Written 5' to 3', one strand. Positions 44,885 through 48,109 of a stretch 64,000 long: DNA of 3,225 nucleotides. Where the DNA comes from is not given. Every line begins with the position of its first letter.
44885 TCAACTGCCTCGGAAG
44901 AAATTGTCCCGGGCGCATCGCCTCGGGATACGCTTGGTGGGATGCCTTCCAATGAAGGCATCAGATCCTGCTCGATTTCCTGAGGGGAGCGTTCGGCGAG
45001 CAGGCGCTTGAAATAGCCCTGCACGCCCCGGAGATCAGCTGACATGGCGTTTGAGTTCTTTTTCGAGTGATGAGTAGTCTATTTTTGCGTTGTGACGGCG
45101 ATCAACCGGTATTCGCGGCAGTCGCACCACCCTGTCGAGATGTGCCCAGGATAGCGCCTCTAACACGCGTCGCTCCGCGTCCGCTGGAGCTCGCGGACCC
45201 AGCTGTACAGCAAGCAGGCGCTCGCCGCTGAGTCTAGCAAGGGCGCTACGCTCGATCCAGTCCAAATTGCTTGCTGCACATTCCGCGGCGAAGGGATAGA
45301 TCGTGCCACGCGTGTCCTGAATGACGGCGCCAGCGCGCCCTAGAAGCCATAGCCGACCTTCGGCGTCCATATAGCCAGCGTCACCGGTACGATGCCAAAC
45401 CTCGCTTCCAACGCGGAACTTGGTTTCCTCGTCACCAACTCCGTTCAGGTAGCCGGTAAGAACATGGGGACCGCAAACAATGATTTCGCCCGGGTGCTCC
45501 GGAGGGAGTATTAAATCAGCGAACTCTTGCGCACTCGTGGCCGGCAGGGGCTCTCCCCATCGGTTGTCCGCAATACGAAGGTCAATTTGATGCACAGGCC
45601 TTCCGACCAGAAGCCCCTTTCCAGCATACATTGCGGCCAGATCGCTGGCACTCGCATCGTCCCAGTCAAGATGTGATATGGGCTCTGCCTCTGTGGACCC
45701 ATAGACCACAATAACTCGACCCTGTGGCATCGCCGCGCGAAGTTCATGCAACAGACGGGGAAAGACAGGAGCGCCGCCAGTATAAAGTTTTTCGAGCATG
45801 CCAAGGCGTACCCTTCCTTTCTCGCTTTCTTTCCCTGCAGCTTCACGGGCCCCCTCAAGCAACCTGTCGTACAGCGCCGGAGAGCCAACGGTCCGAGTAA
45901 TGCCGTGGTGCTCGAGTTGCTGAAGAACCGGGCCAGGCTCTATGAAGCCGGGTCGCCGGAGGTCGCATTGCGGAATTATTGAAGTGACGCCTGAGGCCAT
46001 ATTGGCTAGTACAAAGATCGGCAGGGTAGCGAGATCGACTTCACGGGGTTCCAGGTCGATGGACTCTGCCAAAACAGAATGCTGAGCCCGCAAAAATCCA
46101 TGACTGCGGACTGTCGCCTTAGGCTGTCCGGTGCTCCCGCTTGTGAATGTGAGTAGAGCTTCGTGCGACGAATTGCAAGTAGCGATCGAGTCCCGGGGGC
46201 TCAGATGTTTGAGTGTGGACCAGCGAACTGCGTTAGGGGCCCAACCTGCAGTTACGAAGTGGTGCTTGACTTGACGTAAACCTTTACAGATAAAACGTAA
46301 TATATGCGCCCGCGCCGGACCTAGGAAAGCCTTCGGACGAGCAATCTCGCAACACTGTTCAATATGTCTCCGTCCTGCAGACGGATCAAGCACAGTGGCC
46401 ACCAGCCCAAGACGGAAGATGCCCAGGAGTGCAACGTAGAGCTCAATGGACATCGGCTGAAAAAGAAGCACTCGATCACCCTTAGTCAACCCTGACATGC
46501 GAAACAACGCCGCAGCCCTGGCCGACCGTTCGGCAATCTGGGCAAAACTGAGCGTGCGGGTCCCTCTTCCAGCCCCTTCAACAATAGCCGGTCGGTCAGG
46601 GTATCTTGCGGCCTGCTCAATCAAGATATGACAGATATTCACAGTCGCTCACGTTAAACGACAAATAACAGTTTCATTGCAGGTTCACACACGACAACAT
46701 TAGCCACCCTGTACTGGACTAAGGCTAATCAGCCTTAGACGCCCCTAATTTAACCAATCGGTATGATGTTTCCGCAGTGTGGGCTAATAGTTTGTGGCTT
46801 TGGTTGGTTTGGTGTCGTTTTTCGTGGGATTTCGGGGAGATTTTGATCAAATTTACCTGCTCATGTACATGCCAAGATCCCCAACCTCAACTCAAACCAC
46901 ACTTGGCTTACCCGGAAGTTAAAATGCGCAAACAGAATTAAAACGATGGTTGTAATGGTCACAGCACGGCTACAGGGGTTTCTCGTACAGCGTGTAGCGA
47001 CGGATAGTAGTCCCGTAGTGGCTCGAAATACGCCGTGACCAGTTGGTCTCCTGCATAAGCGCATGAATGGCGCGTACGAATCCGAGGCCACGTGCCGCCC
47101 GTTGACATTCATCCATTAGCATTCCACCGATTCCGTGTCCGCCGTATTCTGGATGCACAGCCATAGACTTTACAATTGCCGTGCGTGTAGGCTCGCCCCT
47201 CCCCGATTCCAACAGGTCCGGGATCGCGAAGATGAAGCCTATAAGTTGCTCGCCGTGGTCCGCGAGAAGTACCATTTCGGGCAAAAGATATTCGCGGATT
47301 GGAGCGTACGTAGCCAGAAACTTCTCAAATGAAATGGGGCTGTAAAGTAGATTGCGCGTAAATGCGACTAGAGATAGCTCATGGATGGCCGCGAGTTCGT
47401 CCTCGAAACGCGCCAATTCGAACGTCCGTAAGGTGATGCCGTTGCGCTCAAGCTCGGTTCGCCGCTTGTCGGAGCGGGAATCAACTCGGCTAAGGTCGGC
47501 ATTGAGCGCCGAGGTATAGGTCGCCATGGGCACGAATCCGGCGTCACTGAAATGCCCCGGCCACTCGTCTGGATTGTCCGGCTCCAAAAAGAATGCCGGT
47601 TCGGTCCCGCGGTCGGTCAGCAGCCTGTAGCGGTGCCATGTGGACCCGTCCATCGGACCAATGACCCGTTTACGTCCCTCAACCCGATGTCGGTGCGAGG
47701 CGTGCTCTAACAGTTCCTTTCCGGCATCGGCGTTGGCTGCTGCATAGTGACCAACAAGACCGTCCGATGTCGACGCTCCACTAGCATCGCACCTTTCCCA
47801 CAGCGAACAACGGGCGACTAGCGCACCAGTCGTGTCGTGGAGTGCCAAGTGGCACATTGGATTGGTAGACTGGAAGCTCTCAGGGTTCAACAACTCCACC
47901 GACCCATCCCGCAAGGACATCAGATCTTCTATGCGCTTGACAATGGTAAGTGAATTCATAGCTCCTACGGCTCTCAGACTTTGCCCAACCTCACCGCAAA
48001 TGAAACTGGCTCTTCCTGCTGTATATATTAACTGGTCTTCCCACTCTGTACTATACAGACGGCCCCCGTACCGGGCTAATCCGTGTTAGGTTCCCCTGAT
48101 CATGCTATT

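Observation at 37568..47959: GC-rich 10.4-kb island encoding a translationally coupled lipid/isoprenoid-type pathway of unknown product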

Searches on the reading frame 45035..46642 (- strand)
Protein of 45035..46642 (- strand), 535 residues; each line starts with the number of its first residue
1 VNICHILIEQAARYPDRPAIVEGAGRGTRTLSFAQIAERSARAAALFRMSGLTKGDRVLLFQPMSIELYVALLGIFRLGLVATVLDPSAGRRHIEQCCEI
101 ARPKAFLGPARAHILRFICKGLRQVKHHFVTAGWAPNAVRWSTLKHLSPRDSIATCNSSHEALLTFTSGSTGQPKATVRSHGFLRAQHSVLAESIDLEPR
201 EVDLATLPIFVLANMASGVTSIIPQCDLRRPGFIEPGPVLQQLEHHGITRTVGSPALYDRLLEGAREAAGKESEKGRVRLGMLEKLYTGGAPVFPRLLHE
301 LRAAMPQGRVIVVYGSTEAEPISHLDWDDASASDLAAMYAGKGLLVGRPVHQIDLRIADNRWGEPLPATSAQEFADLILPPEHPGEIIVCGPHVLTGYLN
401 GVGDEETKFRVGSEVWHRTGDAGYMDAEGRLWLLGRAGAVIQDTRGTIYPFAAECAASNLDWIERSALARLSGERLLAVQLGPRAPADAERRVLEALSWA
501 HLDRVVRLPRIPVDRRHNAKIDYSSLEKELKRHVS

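Call 4: search_protein_families(library=pfam, proteins=[window:45035-46642:-])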
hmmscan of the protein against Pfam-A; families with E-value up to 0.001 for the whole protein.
window:45035-46642:- (535 aa): 1 family
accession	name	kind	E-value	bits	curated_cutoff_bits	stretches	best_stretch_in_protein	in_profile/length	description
PF00501.34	AMP-binding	-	2.7e-56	191.5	29.9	1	9-399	3-384/384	AMP-binding enzyme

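Call 5: search_protein_families(library=ncbifam, proteins=[window:45035-46642:-], max_evalue=0.01)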
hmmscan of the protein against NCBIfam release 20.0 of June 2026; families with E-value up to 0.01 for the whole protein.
window:45035-46642:- (535 aa): 100 families (the best 25 are shown)
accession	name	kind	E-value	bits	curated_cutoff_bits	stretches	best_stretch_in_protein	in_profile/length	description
NF006754.0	PRK09274.1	equivalog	2.8e-112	375.7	478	1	1-533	5-550/555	fatty acid CoA ligase family protein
NF045786.1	OlefBLtnSynXan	equivalog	1.4e-65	221.7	900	1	11-524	19-535/544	olefin beta-lactone synthetase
NF045785.1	OlefBLtnSynShew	equivalog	4.5e-60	203.6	850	1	1-521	1-542/552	olefin beta-lactone synthetase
NF004837.0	PRK06187.1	subfamily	1.8e-45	155.2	476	1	2-467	9-452/531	long-chain-fatty-acid--CoA ligase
NF005801.1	PRK07656.1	equivalog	9.4e-35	120.2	657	1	3-476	3-442/500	FadD3 family acyl-CoA ligase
TIGR01733.1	AA-adenyl-dom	subfamily_domain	3.4e-34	118.3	317.4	1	32-437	1-378/409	amino acid adenylation domain-containing protein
NF006182.0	PRK08316.1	subfamily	1.6e-29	102.8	663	1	4-442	14-422/523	fatty acyl-CoA synthetase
NF004511.1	PRK05852.1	equivalog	1.2e-28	100.1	650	1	4-451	2-418/505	FadD7 family fatty acid--CoA ligase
NF005676.0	PRK07470.1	equivalog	1.1e-27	96.8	774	1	1-453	20-445/544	acyl-CoA synthetase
TIGR03098.1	ligase_PEP_1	hypoth_equivalog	2.3e-27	95.6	592.35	1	5-325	4-320/517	acyl-CoA ligase (AMP-forming), exosortase A system-associated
NF004114.0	PRK05605.1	equivalog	4.2e-27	94.7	766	2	114-468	173-500/575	long-chain-fatty-acid--CoA ligase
NF005702.0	PRK07514.1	subfamily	5.8e-26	90.9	558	1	6-470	8-433/506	malonyl-CoA synthase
NF006181.0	PRK08314.1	subfamily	2.9e-25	88.5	705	3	379-442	393-457/563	long-chain-fatty-acid--CoA ligase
NF003313.0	PRK04319.1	equivalog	5.8e-25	87.6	729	2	5-203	47-253/574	acetate--CoA ligase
NF005714.0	PRK07529.1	subfamily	3.4e-24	85.1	632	2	157-441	216-479/640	acyl-CoA synthetase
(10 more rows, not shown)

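Call 43: search_solved_structures(query=window:45035-46642:-, max_evalue=1e-15)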
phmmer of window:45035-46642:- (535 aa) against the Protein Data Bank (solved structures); distinct sequences matched with E-value up to 1e-15: 7.
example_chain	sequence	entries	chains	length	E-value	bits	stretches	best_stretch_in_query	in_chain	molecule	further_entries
3a9u_A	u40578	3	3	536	2.9e-22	82.1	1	7-450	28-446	4-coumarate--CoA ligase | 4-coumarate:CoA ligase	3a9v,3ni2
9g79_B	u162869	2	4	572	4.8e-19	71.5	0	29-206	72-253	Acetyl-coenzyme A synthetase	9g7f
5jjp_A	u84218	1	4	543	4.1e-17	65.1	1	7-443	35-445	Nonribosomal peptide synthase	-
5u95_A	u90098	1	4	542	4.9e-17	64.9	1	8-469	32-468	4-coumarate--CoA ligase 2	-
5bsm_A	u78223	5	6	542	5.6e-17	64.7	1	8-469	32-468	4-coumarate--CoA ligase 2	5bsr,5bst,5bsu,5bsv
5bsw_A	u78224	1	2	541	1e-16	63.8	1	8-470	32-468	4-coumarate--CoA ligase 2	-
8r2q_A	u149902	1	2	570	6.5e-16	61.2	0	10-487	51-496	Probable fatty-acid-CoA ligase FadD5 (Fatty-acid-CoA synthetase) (Fatty-acid-CoA synthase)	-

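Call 73: search_protein_families(library=padloc, proteins=[window:45035-46642:-], max_evalue=0.001)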
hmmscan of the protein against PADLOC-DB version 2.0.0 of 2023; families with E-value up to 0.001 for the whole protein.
window:45035-46642:- (535 aa): 0 families

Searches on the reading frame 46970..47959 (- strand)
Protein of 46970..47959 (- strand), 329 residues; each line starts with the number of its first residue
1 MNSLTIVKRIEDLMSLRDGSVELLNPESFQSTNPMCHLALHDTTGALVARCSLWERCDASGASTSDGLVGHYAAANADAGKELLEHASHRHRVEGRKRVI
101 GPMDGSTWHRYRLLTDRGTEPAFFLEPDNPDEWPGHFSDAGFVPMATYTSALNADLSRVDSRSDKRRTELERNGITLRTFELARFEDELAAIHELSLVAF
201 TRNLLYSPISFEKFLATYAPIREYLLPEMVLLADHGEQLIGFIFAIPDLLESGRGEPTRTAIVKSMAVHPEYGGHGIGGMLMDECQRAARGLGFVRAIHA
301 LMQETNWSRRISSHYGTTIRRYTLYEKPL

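Call 4: search_protein_families(library=pfam, proteins=[window:46970-47959:-])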
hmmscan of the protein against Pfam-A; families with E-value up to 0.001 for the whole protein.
window:46970-47959:- (329 aa): 3 families
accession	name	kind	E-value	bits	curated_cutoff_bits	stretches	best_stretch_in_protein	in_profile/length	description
PF13508.13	Acetyltransf_7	-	7.6e-10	39.5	27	1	230-296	5-63/84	Acetyltransferase (GNAT) domain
PF00583.31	Acetyltransf_1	-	1.3e-09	38.8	20.7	1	226-300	31-98/116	Acetyltransferase (GNAT) family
PF13673.13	Acetyltransf_10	-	0.00058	20.3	23.6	0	211-290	13-81/128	Acetyltransferase (GNAT) domain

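Call 5: search_protein_families(library=ncbifam, proteins=[window:46970-47959:-], max_evalue=0.01)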
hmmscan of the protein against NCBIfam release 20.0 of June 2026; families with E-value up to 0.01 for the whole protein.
window:46970-47959:- (329 aa): 2 families
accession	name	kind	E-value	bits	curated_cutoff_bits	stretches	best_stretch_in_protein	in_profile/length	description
TIGR01575.1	rimI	equivalog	0.00015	21.9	86.4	1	230-293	34-88/132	ribosomal protein S18-alanine N-acetyltransferase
NF005840.0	PRK07757.1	equivalog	0.0027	17.6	154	1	261-301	67-106/153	N-acetyltransferase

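Call 28: find_homologous_proteins(query=window:46970-47959:-)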
Query window:46970-47959:- (329 aa): 1778 proteins with E <= 0.001 among 4552 candidates; the best 120 are listed.
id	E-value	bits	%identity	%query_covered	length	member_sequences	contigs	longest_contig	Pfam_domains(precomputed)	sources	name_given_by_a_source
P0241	2.3e-221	752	100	100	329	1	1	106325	PF13508.14,PF00583.32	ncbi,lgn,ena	-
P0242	8.4e-191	651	87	100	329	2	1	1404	PF13508.14,PF00583.32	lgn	-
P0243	2.6e-172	590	78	100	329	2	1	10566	PF13508.14,PF00583.32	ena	-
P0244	7.3e-171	586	78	100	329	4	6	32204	PF13508.14,PF00583.32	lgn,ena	-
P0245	7.0e-167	573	76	100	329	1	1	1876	PF13508.14,PF00583.32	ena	-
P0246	7.0e-164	563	76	100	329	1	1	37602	PF13508.14,PF00583.32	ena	-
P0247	1.1e-163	562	75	100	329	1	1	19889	PF13673.14,PF13508.14,PF00583.32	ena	-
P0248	5.1e-162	557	74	100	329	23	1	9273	PF13508.14,PF00583.32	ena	-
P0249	4.1e-161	554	73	100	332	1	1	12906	PF09390.18,PF13508.14,PF00583.32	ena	-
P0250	3.9e-160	550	73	100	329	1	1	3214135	PF13508.14,PF00583.32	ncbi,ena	-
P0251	5.8e-160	550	74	100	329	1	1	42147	PF13508.14,PF00583.32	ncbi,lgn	-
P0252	5.8e-153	527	69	99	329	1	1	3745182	PF13508.14,PF00583.32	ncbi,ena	-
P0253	1.9e-151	522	71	99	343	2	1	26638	PF13508.14,PF00583.32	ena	-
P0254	1.6e-150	519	71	100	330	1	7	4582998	PF13508.14,PF00583.32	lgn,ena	-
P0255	2.9e-150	518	71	100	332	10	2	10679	PF13508.14,PF00583.32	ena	-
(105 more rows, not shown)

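Call 32: search_solved_structures(query=A3, max_evalue=1)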
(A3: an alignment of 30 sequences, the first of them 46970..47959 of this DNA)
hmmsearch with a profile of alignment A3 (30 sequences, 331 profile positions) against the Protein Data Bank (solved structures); distinct sequences matched with E-value up to 1: 21.
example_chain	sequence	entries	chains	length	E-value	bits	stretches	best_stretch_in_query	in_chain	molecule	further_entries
5jph_A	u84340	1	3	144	0.012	18.1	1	238-296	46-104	Acetyltransferase SACOL1063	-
5jq4_A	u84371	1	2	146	0.013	18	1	238-296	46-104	Acetyltransferase SACOL1063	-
5yge_A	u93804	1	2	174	0.017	17.6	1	263-299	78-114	Amino-acid acetyltransferase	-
5yo2_A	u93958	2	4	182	0.018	17.5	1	263-299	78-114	Amino-acid acetyltransferase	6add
3dr6_A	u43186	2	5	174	0.018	17.5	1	257-314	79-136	yncA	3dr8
2ge3_A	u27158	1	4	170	0.067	15.7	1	248-307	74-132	probable acetyltransferase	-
2kso_A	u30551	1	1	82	0.069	15.6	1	124-172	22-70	Ephrin type-A receptor 2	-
3f8k_A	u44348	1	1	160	0.085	15.3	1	265-322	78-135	Protein acetyltransferase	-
4jxq_A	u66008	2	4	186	0.097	15.1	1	191-300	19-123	Acetyltransferase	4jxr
3kka_C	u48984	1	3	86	0.1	15.1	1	125-172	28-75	EPHRIN TYPE-A RECEPTOR 2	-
2e8n_A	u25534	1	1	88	0.15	14.5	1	125-172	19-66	Ephrin type-A receptor 2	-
9igk_A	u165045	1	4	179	0.16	14.5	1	231-307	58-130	Phosphinothricin N-acetyltransferase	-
5dwm_A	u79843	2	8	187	0.16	14.4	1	189-298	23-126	Phosphinothricin N-acetyltransferase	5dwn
9igl_A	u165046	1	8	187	0.17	14.3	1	231-307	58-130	Phosphinothricin N-acetyltransferase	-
2ae6_A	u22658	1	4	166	0.24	13.9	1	220-309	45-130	acetyltransferase, GNAT family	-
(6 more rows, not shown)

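Call 40: predict_structure(alignment_id=A3)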
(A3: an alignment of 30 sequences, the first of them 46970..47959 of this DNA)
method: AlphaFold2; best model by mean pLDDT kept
length: 329 residues; sequences in the alignment: 30
mean_pLDDT: 89.3   pTM: 0.85
mean pLDDT of the five models: 89.3, 89.3, 85.8, 84.9, 84.5
residues with pLDDT >= 90: 212; 70-90: 100; 50-70: 10; < 50: 7
segments of 3 or more residues with pLDDT < 50: 106-112
pLDDT, mean of each block of 10 residues (from residue 1): 94 93 90 92 96 92 93 91 97 97 58 60 74 87 92 90 90 95 96 94 86 89 93 96 94 91 92 91 95 95 79 83 92
secondary structure, 60 per line:
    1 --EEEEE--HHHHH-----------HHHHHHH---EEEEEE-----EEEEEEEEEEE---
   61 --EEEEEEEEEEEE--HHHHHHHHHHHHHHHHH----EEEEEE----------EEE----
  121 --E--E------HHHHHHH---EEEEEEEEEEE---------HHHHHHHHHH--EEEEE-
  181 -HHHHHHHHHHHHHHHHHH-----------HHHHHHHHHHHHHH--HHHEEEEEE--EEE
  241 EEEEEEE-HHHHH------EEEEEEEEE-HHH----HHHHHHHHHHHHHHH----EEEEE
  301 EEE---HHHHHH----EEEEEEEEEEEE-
elements in order: E3-7 H10-14 H26-32 E36-41 E47-57 E63-74 H77-93 E98-103 E114-116 H133-139 E143-153 H163-172 E175-179 H182-199 H211-224 E230-235 E238-247 H249-253 E260-268 H277-291 E296-303 H307-312 E317-328

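Call 42: fold_search(model_id=the predicted structure, library=pdb)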
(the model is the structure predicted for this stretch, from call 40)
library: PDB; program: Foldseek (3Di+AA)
matches with E <= 10: 1026; with E <= 0.001: 353
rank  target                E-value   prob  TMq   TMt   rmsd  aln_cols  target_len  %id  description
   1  7q3a_A                4.5e-16  1.00  0.65  0.63   5.5       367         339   13  Crystal structure of MAB_4324 a tandem repeat GNAT from Mycobacterium abscessus (released 2022-05-04)
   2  7q3a_B                1.6e-15  1.00  0.63  0.61   5.5       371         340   12  Crystal structure of MAB_4324 a tandem repeat GNAT from Mycobacterium abscessus (released 2022-05-04)
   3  3tt2                  4.1e-13  1.00  0.52  0.54   5.5       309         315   16  Crystal Structure of GCN5-related N-Acetyltransferase from Sphaerobacter thermophilus (released 2011-10-05)
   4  5kgh_B                1.5e-12  1.00  0.63  0.66   6.0       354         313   12  X-ray structure of a glucosamine N-Acetyltransferase from Clostridium acetobutylicum, mutant Y297F (released 2016-07-06)
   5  6wqb                  1.7e-12  1.00  0.44  0.48   8.8       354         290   13  Crystal structure of VipF from Legionella hackeliae in complex with acetyl-CoA (released 2021-11-10)
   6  5kf1_A                2.0e-12  1.00  0.64  0.67   5.7       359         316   12  X-ray structure of a glucosamine N-Acetyltransferase from Clostridium acetobutylicum, apo form, pH 5 (released 2016-07-06)
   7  2wpw_B                2.0e-12  1.00  0.55  0.55   7.5       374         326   14  Tandem GNAT protein from the clavulanic acid biosynthesis pathway (without AcCoA) (released 2009-12-29)
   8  4zm6_A                2.1e-12  1.00  0.59  0.27   6.5       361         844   13  A unique GCN5-related glucosamine N-acetyltransferase region exist in the fungal multi-domain GH3 beta-N-acetylglucosa (released 2015-12-09)
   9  5kgh_A                2.4e-12  1.00  0.61  0.63   6.8       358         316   13  X-ray structure of a glucosamine N-Acetyltransferase from Clostridium acetobutylicum, mutant Y297F (released 2016-07-06)
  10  2wpw_C                3.9e-12  1.00  0.54  0.54   7.7       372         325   14  Tandem GNAT protein from the clavulanic acid biosynthesis pathway (without AcCoA) (released 2009-12-29)
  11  5kf1_B                4.7e-12  1.00  0.64  0.67   6.0       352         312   12  X-ray structure of a glucosamine N-Acetyltransferase from Clostridium acetobutylicum, apo form, pH 5 (released 2016-07-06)
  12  5kf2                  5.3e-12  1.00  0.62  0.64   5.8       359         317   12  X-ray structure of a glucosamine N-Acetyltransferase from Clostridium acetobutylicum, apo form, pH 8 (released 2016-07-06)
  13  7wx7                  6.0e-12  1.00  0.48  0.53   7.6       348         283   14  complex of a legionella acetyltransferase VipF and COA/ACO (released 2023-02-22)
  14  5kga_A                7.2e-12  1.00  0.64  0.66   5.9       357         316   12  X-ray structure of a glucosamine N-Acetyltransferase from Clostridium acetobutylicum, mutant D287N, in complex with N- (released 2016-07-06)
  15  6wqc                  7.7e-12  1.00  0.44  0.48   8.7       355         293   14  Crystal structure of VipF from Legionella hackeliae in complex with CoA (released 2021-11-10)
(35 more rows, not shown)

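Call 73: search_protein_families(library=padloc, proteins=[window:46970-47959:-], max_evalue=0.001)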
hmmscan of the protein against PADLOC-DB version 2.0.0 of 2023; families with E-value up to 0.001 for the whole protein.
window:46970-47959:- (329 aa): 0 families
